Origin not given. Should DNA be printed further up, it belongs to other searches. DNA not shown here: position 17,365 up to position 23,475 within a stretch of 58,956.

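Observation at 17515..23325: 1936-aa lipoprotein built from disintegrin-like Cys motifs, new Cys domains and (Asp-Thr)n stalks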

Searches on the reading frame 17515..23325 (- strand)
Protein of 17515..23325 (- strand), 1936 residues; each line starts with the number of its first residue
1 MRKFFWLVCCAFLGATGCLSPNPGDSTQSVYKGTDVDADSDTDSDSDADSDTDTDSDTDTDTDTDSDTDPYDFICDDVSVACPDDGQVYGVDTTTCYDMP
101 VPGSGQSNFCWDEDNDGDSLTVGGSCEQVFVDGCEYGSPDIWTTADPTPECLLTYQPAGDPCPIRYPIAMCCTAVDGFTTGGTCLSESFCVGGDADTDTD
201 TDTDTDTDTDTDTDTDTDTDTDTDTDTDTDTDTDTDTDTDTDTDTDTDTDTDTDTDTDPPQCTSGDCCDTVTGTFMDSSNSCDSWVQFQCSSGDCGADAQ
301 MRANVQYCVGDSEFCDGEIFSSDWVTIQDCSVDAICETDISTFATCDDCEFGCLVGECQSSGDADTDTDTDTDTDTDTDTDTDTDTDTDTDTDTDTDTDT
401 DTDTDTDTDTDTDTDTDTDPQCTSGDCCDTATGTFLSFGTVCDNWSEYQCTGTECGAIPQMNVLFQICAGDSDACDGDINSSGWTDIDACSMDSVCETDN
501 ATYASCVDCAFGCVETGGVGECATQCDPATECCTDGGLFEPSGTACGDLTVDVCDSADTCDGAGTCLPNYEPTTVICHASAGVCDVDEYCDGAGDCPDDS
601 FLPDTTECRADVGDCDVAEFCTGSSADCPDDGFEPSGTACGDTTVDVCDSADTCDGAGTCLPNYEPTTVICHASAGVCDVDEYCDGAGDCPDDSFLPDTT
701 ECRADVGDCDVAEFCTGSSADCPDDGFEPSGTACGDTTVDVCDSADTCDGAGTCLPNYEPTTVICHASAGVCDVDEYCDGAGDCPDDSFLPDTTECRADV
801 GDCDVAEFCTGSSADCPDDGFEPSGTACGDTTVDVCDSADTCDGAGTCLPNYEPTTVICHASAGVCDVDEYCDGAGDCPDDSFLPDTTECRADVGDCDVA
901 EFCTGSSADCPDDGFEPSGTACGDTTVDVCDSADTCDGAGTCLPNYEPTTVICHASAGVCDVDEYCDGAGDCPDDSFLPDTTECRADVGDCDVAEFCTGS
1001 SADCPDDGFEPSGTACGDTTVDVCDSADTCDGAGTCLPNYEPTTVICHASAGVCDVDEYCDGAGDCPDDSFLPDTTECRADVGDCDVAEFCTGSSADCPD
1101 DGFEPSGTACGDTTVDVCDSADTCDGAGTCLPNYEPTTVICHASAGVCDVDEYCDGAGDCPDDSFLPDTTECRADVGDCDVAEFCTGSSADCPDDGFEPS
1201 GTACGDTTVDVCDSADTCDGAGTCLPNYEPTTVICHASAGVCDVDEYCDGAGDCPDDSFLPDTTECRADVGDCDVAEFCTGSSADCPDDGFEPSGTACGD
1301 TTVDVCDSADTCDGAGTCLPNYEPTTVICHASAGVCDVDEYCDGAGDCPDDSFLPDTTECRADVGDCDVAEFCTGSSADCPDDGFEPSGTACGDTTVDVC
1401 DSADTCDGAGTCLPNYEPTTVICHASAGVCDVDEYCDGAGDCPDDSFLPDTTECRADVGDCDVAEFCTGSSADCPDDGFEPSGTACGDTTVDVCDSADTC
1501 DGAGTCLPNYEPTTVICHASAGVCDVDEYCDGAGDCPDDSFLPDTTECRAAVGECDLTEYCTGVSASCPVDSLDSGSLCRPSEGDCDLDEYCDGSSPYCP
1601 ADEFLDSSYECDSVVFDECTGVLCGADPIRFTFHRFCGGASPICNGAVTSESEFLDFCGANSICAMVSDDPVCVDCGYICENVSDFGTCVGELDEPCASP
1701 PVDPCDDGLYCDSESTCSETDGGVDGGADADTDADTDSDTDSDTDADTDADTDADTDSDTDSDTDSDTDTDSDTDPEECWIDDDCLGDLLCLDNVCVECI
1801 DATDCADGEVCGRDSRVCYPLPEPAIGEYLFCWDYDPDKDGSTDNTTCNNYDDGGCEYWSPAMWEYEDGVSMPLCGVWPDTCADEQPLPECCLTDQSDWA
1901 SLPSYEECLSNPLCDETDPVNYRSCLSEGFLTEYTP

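Call 5: search_protein_families(library=pfam, proteins=[window:17515-23325:-], max_evalue=10)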
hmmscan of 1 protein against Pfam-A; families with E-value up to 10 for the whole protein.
window:17515-23325:- (1936 aa): 1 family
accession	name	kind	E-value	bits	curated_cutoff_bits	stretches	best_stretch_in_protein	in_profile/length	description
PF00200.28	Disintegrin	-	4e-78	258.6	35.1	23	1575-1602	48-75/75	Disintegrin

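Call 6: search_protein_families(library=ncbifam, proteins=[window:17515-23325:-], max_evalue=10)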
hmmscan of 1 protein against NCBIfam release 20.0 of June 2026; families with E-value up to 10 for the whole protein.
window:17515-23325:- (1936 aa): 5 families
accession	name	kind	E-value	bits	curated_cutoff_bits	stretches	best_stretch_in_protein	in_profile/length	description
NF000535.3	MSCRAMM_SdrC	exception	6.8e-19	67.4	1700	4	1665-1775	699-807/963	MSCRAMM family adhesin SdrC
NF012181.0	MSCRAMM_SdrD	exception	5.9e-18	63.7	2500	4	1664-1775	1104-1213/1379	MSCRAMM family adhesin SdrD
NF033845.1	MSCRAMM_ClfB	exception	9.4e-15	53.6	999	3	145-423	552-801/871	MSCRAMM family adhesin clumping factor ClfB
NF033609.2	MSCRAMM_ClfA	exception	7.5e-12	43.8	1150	4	1718-1774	674-730/934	MSCRAMM family adhesin clumping factor ClfA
NF052523.2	TafF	equivalog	0.0021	17.3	420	3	179-270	165-252/379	TafF family fimbrial protein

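Call 11: find_encoding_contigs(protein=window:17515-23325:-, flank=10000, max_places=6)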
Protein window:17515-23325:- (1936 aa): no gene with exactly this product is on record in the collection.
